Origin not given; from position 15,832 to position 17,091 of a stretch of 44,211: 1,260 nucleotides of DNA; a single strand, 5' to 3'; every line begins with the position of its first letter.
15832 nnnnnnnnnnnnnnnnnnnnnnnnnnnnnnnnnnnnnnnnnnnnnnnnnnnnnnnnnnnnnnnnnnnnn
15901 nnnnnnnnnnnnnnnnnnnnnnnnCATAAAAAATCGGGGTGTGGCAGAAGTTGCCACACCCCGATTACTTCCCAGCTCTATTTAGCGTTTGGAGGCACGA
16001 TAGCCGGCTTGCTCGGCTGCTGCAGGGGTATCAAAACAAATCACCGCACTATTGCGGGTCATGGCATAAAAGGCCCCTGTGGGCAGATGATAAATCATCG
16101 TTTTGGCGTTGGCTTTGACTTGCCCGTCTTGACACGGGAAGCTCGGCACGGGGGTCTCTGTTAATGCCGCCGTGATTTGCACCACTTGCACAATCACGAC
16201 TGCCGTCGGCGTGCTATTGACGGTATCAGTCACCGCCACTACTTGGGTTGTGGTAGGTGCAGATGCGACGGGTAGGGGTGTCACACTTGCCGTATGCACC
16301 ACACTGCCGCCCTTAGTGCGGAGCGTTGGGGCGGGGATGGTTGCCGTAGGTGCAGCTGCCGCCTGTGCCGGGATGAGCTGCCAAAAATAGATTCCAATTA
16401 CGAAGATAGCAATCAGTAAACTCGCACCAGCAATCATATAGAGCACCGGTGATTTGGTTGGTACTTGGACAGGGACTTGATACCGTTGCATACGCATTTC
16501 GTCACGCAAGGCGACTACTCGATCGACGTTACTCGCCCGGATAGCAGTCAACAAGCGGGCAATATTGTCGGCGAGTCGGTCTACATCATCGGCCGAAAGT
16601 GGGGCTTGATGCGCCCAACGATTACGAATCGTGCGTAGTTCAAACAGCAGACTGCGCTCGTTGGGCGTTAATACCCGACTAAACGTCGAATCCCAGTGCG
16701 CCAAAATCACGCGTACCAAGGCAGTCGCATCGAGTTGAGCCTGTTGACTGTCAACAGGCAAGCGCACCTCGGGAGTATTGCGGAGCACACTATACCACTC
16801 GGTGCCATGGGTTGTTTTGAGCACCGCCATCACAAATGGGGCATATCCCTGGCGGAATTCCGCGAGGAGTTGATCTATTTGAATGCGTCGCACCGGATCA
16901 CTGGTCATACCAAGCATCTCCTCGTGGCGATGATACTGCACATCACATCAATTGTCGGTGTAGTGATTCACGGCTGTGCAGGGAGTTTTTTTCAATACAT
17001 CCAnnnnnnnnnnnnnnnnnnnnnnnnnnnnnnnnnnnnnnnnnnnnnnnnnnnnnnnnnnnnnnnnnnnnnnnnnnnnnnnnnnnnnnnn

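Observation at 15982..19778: Candidate undescribed module: membrane HEPN sensor-nuclease, PARG-like macrodomain, HDAC-fold deacylase and pseudo-macrodomain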

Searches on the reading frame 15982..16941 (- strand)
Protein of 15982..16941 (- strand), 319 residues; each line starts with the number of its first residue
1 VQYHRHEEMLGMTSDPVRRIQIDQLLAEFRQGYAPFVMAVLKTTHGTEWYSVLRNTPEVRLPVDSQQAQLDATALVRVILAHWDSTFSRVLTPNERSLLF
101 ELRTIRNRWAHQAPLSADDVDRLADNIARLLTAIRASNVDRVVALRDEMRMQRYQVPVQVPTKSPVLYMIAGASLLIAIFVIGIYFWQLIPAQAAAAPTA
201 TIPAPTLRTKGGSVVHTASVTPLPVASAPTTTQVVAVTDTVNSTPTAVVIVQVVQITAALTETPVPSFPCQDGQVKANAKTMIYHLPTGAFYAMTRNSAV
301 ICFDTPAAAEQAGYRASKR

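Call 3: search_protein_families(library=pfam, proteins=[window:15982-16941:-], max_evalue=0.1)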
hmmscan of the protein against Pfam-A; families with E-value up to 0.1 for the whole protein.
window:15982-16941:- (319 aa): 3 families
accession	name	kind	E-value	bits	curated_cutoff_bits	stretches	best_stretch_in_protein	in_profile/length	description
PF18731.6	HEPN_Swt1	-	3.1e-24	85.9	27.5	1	25-134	2-114/115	Swt1-like HEPN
PF02805.21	Ada_Zn_binding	-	0.0007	20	23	1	276-319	19-61/65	Metal binding domain of Ada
PF21848.1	DUF6907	-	0.012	16.5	26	1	54-136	35-109/116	Domain of unknown function (DUF6907)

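Call 4: search_protein_families(library=ncbifam, proteins=[window:15982-16941:-], max_evalue=0.1)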
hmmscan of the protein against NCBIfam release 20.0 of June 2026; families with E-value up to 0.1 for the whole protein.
window:15982-16941:- (319 aa): 5 families
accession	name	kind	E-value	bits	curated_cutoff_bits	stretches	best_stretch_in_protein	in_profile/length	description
NF051437.1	sunset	domain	2.6e-13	49.8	27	1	275-318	1-42/42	sunset domain-containing protein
NF051448.1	50S_L17_sunset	exception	2.2e-05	24.3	280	1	266-316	180-227/229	50S ribosomal protein L17, sunset domain variant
NF051449.1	50S_L4_sunset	exception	0.0018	18.1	385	1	273-314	245-284/285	50S ribosomal protein L4, sunset domain variant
NF051451.1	30S_S2_sunset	exception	0.0045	16.1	710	1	270-315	333-376/382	30S ribosomal protein S2, sunset domain variant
NF051450.1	50S_L20_sunset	exception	0.025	14.8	375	1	270-315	165-208/219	50S ribosomal protein L20, sunset domain variant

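Call 5: search_protein_families(library=padloc, proteins=[window:15982-16941:-], max_evalue=0.1)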
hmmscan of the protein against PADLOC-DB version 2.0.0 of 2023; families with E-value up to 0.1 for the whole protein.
window:15982-16941:- (319 aa): 1 family
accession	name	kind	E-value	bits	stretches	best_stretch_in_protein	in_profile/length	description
PDLC04592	PDC-M34B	-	0.05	11.3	0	72-127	127-183/192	-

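Call 22: find_homologous_proteins(query=window:15982-16941:-)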
Query window:15982-16941:- (319 aa): 68 proteins with E <= 0.001 among 8000 candidates.
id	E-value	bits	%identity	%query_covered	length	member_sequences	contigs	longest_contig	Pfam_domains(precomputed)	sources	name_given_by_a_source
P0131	1.1e-186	637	92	100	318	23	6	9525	PF27542.1,PF18731.7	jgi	jgi:hypothetical protein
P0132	5.1e-177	605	88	100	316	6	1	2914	PF27542.1,PF18731.7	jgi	jgi:hypothetical protein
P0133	4.6e-170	583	85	100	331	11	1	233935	PF27542.1,PF18731.7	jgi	jgi:hypothetical protein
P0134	3.6e-167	573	87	97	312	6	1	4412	PF27542.1,PF18731.7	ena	-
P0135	9.2e-167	572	88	97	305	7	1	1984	PF27542.1,PF18731.7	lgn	-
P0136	8.4e-164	562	84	97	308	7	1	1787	PF27542.1,PF18731.7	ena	-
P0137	9.0e-164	562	86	97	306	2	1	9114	PF27542.1,PF18731.7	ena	-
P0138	1.8e-162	558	86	97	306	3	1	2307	PF27542.1,PF18731.7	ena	-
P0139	3.3e-161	553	84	97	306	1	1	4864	PF27542.1,PF18731.7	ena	-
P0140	8.9e-161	552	84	97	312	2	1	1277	PF27542.1,PF18731.7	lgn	-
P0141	5.0e-158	543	82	97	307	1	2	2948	PF27542.1,PF18731.7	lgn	-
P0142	1.4e-153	528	80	97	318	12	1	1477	PF27542.1,PF18731.7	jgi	jgi:hypothetical protein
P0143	2.2e-150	518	86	88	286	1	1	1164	PF27542.1,PF18731.7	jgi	jgi:hypothetical protein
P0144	4.2e-149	514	78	97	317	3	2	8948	PF27542.1,PF18731.7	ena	-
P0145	6.8e-149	513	77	97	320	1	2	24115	PF27542.1,PF18731.7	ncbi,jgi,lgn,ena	-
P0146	1.2e-145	502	76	97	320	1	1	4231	PF27542.1,PF18731.7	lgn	-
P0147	1.3e-145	502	82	97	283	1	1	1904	PF27542.1,PF18731.7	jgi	-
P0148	6.8e-141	487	75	97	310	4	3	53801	PF27542.1,PF18731.7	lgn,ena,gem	-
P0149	5.7e-127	441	68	97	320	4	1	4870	PF27542.1,PF18731.7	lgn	-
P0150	1.1e-122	427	66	97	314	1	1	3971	PF27542.1,PF18731.7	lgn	-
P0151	4.5e-122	425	66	97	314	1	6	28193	PF27542.1,PF18731.7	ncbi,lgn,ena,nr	ncbi:MAG: Swt1 family HEPN domain-containing protein [Chloroflexales bacterium]|nr:Swt1 family HEPN 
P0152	7.8e-122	424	66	97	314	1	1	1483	PF27542.1,PF18731.7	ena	-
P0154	6.3e-80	287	48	97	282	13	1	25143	PF27542.1,PF18731.7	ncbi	-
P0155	1.8e-78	282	48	97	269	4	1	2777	PF27542.1,PF18731.7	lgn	-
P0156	4.6e-78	281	49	97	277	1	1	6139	PF27542.1,PF18731.7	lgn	-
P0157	8.5e-78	280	48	97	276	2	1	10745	PF27542.1,PF18731.7,PF02805.22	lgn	-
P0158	2.3e-77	278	48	97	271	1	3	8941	PF27542.1,PF18731.7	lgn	-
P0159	4.8e-77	277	49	98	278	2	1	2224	PF27542.1,PF18731.7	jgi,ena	-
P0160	1.9e-76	275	47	97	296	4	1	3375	PF27542.1,PF18731.7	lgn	-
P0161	2.1e-76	275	46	97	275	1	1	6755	PF27542.1,PF18731.7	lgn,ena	-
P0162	3.2e-76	275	48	97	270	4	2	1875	PF27542.1,PF18731.7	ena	-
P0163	1.1e-75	273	47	92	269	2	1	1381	PF27542.1,PF18731.7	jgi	-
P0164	1.5e-75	272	46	97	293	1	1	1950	PF27542.1,PF18731.7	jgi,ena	-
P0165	1.6e-75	272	48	97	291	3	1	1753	PF27542.1,PF18731.7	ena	-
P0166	3.8e-75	271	46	97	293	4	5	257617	PF27542.1,PF18731.7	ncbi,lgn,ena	-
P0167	7.6e-75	270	46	97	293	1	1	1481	PF27542.1,PF18731.7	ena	-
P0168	1.1e-74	269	46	97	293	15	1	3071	PF27542.1,PF18731.7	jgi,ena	-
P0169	4.2e-73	264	46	97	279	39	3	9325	PF27542.1,PF18731.7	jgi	jgi:hypothetical protein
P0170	8.1e-73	263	45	97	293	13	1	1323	PF27542.1,PF18731.7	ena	-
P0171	9.5e-73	263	44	92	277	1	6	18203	PF27542.1,PF18731.7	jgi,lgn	jgi:Swt1-like HEPN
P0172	5.1e-72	261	43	92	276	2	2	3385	PF27542.1,PF18731.7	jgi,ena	-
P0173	6.2e-71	257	43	92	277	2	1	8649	PF27542.1,PF18731.7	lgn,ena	-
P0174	2.2e-70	255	45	92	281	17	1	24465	PF27542.1,PF18731.7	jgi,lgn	jgi:hypothetical protein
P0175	4.0e-69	251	41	92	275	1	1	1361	PF27542.1,PF18731.7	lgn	-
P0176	6.2e-66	241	43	97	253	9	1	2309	PF27542.1,PF18731.7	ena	-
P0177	2.6e-65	239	40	97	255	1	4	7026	PF27542.1,PF18731.7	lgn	-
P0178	6.6e-64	234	41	97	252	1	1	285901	PF27542.1,PF18731.7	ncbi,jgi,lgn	ncbi:MAG: Swt1 family HEPN domain-containing protein [Roseiflexaceae bacterium]|jgi:hypothetical pro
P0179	2.4e-63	232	39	97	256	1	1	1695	PF27542.1,PF18731.7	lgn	-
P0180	4.2e-63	231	41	94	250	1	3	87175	PF27542.1,PF18731.7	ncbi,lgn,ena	-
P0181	5.6e-63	231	52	45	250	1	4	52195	PF18731.7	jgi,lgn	jgi:hypothetical protein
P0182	6.1e-63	231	41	97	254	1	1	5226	PF27542.1,PF18731.7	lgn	-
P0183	6.7e-63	231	41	97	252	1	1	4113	PF27542.1,PF18731.7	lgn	-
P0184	1.5e-62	230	40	97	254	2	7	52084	PF27542.1,PF18731.7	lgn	-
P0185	1.7e-62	230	41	94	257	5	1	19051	PF27542.1,PF18731.7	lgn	-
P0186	2.0e-62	229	48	59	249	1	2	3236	PF27542.1,PF18731.7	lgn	-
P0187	2.8e-62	229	40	94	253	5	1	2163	PF27542.1,PF18731.7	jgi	jgi:hypothetical protein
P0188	4.1e-62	228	40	97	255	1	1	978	PF18731.7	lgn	-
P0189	7.1e-62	227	52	47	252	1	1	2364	PF27542.1,PF18731.7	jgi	jgi:hypothetical protein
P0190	8.7e-62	227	41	97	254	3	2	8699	PF27542.1,PF18731.7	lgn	-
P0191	2.0e-61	226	39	98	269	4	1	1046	PF27542.1,PF18731.7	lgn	-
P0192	2.0e-61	226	41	97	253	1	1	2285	PF27542.1,PF18731.7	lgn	-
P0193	3.6e-61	225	41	97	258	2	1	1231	PF27542.1,PF18731.7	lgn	-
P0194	1.8e-59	220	38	97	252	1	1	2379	PF27542.1,PF18731.7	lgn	-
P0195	2.6e-54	203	63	44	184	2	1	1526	PF18731.7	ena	-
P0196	9.4e-54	201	43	78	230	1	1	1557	PF27542.1,PF18731.7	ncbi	ncbi:MAG: Swt1 family HEPN domain-containing protein, partial [Roseiflexaceae bacterium]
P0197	4.5e-52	195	38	97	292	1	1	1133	PF27542.1,PF18731.7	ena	-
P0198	3.0e-14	71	30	55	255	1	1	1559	PF18731.7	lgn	-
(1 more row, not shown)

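Call 24: find_related_loci(query=A1, collection=genome_contigs, flank=10000)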
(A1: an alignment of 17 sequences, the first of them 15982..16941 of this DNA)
Query A1 (319 aa) in genome_contigs; peptide patterns used: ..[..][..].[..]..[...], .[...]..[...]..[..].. (x = any residue, [..] = any of these).
599 stretches matched a pattern (row limit reached: there are more); 237 encode a relative of the query (tblastn E <= 1e-3); the best 80 are kept; 80 distinct loci.
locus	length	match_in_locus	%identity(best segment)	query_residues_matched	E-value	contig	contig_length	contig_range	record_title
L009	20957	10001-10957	85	1-319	0e+0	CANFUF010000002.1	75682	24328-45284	MAG: Roseiflexaceae bacterium isolate Jr-16oct17-210 genome assembly, contig: Jr-16oct17-C673, whole genome shotgun sequ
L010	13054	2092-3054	85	1-319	7e-174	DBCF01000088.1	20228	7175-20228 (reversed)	MAG TPA_asm: Roseiflexaceae bacterium UBA965 UBA965_contig_23305, whole genome shotgun sequence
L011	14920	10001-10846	48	12-319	3e-87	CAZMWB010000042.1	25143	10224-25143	MAG TPA_asm: uncultured Klebsiella sp. isolate SRP193358_co1_550 genome assembly, contig: NODE_4515_length_25143_cov_20.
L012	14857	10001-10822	49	7-319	9e-87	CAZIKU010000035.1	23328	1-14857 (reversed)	MAG TPA_asm: uncultured Klebsiella sp. isolate SRP193358_co1_781 genome assembly, contig: NODE_5158_length_23328_cov_5.2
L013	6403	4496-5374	47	12-319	8e-85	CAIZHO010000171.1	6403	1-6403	MAG: uncultured Roseiflexaceae bacterium isolate Loc081215-8m_bin-0523 genome assembly, contig: bin-0523:171/635, whole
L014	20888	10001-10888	47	12-319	2e-82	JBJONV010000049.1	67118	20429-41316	MAG: Chloroflexota bacterium isolate umpqua_2019_sw_WHONDRS-S19S_0079_B_bin.41 scaffold_914334, whole genome shotgun seq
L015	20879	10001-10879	46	12-319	6e-83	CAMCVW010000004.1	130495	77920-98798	MAG: Thermoflexus hugenholtzii JAD2 isolate MH-08apr19-18 genome assembly, contig: MH-08apr19-C189, whole genome shotgun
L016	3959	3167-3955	45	12-289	4e-71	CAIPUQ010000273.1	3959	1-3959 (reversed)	MAG: uncultured Roseiflexaceae bacterium isolate ErkenSummer_bin-4103 genome assembly, contig: bin-4103:273/625, whole g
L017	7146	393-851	36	21-176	4e-26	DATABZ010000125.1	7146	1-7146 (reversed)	MAG TPA_asm: Gemmatimonadales bacterium isolate SMAG_U6711 k141_659218, whole genome shotgun sequence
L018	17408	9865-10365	34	21-190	3e-25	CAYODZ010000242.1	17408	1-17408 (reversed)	MAG TPA_asm: uncultured Gammaproteobacteria bacterium isolate binchicken_co31_113 genome assembly, contig: k141_4065553,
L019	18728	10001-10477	34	29-190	2e-24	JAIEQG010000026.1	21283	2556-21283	MAG: Burkholderiales bacterium isolate co.spades.DASTOOL.2.5kb_123 c_000000437643, whole genome shotgun sequence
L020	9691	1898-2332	34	29-176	3e-24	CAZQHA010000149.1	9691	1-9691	MAG TPA_asm: uncultured Planctomycetaceae bacterium isolate SRP287051_co1_201 genome assembly, contig: NODE_9019_length_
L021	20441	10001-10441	37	32-175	4e-24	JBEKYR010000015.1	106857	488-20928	MAG: Verrucomicrobiota bacterium isolate SPRUCE 67 SPRUCE_67_15, whole genome shotgun sequence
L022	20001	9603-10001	39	21-150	1e-23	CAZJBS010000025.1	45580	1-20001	MAG TPA_asm: uncultured Bacteroidota bacterium isolate binchicken_co16_299 genome assembly, contig: NODE_1337_length_455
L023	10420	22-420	36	21-150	1e-23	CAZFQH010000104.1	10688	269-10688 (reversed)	MAG TPA_asm: uncultured Acidobacteriota bacterium isolate SRP128246_co1_10 genome assembly, contig: NODE_15340_length_10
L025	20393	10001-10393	37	21-149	1e-22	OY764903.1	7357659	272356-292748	MAG: Bryobacteraceae bacterium isolate d7944118-f527-4ba8-a886-cdd3ae4bc3f8 genome assembly, chromosome: 1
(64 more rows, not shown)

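Call 56: search_protein_families(library=pfam, proteins=[L025:9917-13324:+], max_evalue=0.05)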
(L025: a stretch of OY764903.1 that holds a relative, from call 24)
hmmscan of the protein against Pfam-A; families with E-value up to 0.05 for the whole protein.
L025:9917-13324:+ (1136 aa): 2 families
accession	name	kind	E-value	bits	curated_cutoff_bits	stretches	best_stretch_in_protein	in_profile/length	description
PF18731.6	HEPN_Swt1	-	1.3e-37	129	27.5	1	32-145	1-115/115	Swt1-like HEPN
PF04465.17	DUF499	-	1e-24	86.9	23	1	330-717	46-436/1024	Protein of unknown function (DUF499)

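Call 65: find_related_loci(query=A1, collection=viral_contigs, flank=5000)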
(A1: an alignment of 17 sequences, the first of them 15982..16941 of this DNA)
Query A1 (319 aa) in viral_contigs; peptide patterns used: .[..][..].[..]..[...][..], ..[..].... (x = any residue, [..] = any of these).
46 stretches matched a pattern; 8 encode a relative of the query (tblastn E <= 1e-3); 8 distinct loci.
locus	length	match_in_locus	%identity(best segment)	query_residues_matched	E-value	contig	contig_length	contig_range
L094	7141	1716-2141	36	21-159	2e-22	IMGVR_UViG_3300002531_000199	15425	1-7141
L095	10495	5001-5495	33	21-190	2e-22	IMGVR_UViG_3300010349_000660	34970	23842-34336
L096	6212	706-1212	29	21-192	9e-22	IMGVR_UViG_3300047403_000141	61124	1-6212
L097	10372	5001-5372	40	29-144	7e-19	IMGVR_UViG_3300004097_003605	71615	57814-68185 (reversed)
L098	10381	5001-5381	35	29-154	2e-16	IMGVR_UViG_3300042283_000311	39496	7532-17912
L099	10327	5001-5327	38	29-136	5e-16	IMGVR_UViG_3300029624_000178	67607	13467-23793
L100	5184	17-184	50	95-150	6e-14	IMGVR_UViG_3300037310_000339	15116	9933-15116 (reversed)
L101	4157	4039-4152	55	97-134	4e-7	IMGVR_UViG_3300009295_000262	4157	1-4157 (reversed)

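Call 72: predict_structure(alignment_id=A1)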
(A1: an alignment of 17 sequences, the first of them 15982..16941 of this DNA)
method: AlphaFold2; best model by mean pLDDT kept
length: 319 residues; sequences in the alignment: 17
mean_pLDDT: 74.6   pTM: 0.48
mean pLDDT of the five models: 74.6, 74.4, 74.2, 74.1, 72.7
residues with pLDDT >= 90: 142; 70-90: 62; 50-70: 33; < 50: 82
segments of 3 or more residues with pLDDT < 50: 1-4, 190-266
pLDDT, mean of each block of 10 residues (from residue 1): 50 77 96 96 95 91 79 95 97 98 94 91 97 97 95 71 68 89 76 42 42 39 39 37 35 32 52 86 84 68 92 87
secondary structure, 60 per line:
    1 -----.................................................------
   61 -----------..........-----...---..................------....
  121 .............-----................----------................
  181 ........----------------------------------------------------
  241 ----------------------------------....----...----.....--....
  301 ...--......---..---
elements in order: H6-54 H72-81 H93-110 H117-133 H139-154 H165-188 E275-278 E283-285 H290-294 E300-303 H306-311

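Call 85: fold_search(model_id=the predicted structure, library=pdb)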
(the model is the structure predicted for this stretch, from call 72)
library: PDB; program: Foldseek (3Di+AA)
matches with E <= 10: 178; with E <= 0.001: 0
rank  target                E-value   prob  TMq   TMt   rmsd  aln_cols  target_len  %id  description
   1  7zav                  7.0e-01  0.16  0.16  0.14  22.5       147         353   14  GPC3-Unc5D octamer structure and role in cell migration (released 2022-11-02)
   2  6gw6_B                7.0e-01  0.10  0.11  0.18  12.1       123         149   17  Structure of the Pseudomonas putida RES-Xre toxin-antitoxin complex (released 2018-10-24)
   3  8d9p                  1.2e+00  0.13  0.17  0.25  25.5       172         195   14  De Novo Photosynthetic Reaction Center Protein Equipped with Heme B and Mn(II) cations (released 2022-09-28)
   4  6s18_A                1.2e+00  0.06  0.12  0.19  17.4       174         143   12  Ligand binding domain of the P. putida receptor PcaY_PP in complex with glycerol (released 2020-10-21)
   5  6s37_A                1.3e+00  0.08  0.13  0.24  16.8       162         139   13  Ligand binding domain of the P. putida receptor PcaY_PP in complex with salicylic acid (released 2020-10-21)
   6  9wyx_A                1.3e+00  0.08  0.16  0.18  10.7       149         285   16  Cryo-EM structure of PbSS (released 2026-02-11)
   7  9qwr_A                1.4e+00  0.11  0.15  0.24  26.4       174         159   13  MIC60 helical bundle dimer (released 2026-02-25)
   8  6z0c_D                1.4e+00  0.10  0.16  0.23  19.3       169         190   15  Structure of in silico modelled artificial Maquette-3 protein (released 2021-03-17)
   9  8r1l_A                1.4e+00  0.05  0.10  0.08  14.4       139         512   12  Structure of avian H5N1 influenza A polymerase in complex with human ANP32B. (released 2024-05-08)
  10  4bxh_B                1.6e+00  0.08  0.13  0.07  10.2       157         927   13  Resolving the activation site of positive regulators in plant phosphoenolpyruvate carboxylase (released 2013-10-02)
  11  4h0m_B                1.7e+00  0.07  0.13  0.20  14.2       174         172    7  X-Ray Crystal Structure of Phycocyanin from Synechococcus elongatus sp. PCC 7942 (released 2013-03-06)
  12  7l2u_D                1.8e+00  0.04  0.12  0.08  21.4       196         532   11  cryo-EM structure of DkTx-bound minimal TRPV1 in open state (released 2021-09-22)
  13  1wpk_MODEL_1_A        1.9e+00  0.84  0.13  0.27   2.5        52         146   29  Methylated Form of N-terminal Transcriptional Regulator Domain of Escherichia Coli Ada Protein (released 2005-09-13)
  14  7ah0                  1.9e+00  0.20  0.17  0.44  14.0       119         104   14  Crystal structure of the de novo designed two-heme binding protein, 4D2 (released 2021-10-06)
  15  6s3b_B                1.9e+00  0.08  0.14  0.27  16.2       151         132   10  Ligand binding domain of the P. putida receptor PcaY_PP in complex with benzoate (released 2020-10-21)
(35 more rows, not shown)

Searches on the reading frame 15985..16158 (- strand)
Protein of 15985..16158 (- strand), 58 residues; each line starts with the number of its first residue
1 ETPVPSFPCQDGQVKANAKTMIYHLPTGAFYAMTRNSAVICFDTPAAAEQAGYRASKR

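Call 70: predict_structure(alignment_id=A2)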
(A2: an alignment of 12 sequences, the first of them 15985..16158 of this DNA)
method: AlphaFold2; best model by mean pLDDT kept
length: 58 residues; sequences in the alignment: 12
mean_pLDDT: 76.4   pTM: 0.59
mean pLDDT of the five models: 76.4, 73.3, 73.2, 71.9, 71.3
residues with pLDDT >= 90: 1; 70-90: 37; 50-70: 18; < 50: 2
segments of 3 or more residues with pLDDT < 50: none
pLDDT, mean of each block of 10 residues (from residue 1): 57 83 79 71 88 81
secondary structure, 60 per line:
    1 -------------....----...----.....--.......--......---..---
elements in order: E14-17 E22-24 H29-33 E39-42 H45-50

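Call 73: fold_search(model_id=the predicted structure, library=pdb)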
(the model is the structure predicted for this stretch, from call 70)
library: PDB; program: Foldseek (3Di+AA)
matches with E <= 10: 7; with E <= 0.001: 0
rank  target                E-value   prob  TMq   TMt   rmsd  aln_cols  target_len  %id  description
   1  1wpk_MODEL_1_A        1.0e-01  0.97  0.62  0.27   6.7        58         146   28  Methylated Form of N-terminal Transcriptional Regulator Domain of Escherichia Coli Ada Protein (released 2005-09-13)
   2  1u8b_A                1.4e-01  0.97  0.62  0.30   5.2        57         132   23  Crystal structure of the methylated N-ADA/DNA complex (released 2005-10-11)
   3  1zgw_MODEL_1_A        1.8e-01  0.96  0.63  0.29   5.2        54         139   22  NMR structure of E. Coli Ada protein in complex with DNA (released 2005-10-18)
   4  5k3w_A                6.0e+00  0.06  0.35  0.09   6.1        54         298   17  Structural characterisation of fold IV-transaminase, CpuTA1, from Curtobacterium pusillum (released 2016-12-14)
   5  3rnv                  6.9e+00  0.04  0.27  0.16   3.2        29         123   17  Structure of the autocatalytic cysteine protease domain of potyvirus helper-component proteinase (released 2011-05-04)
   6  9d7z_J                8.4e+00  0.04  0.29  0.11   3.2        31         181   16  Shigella flexneri bacteriophage Moo19 Icosahedral Reconstruction (released 2025-01-15)
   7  3h1d                  8.9e+00  0.05  0.35  0.08   4.3        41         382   10  Structure of the HUWE1 HECT Domain (released 2009-12-08)
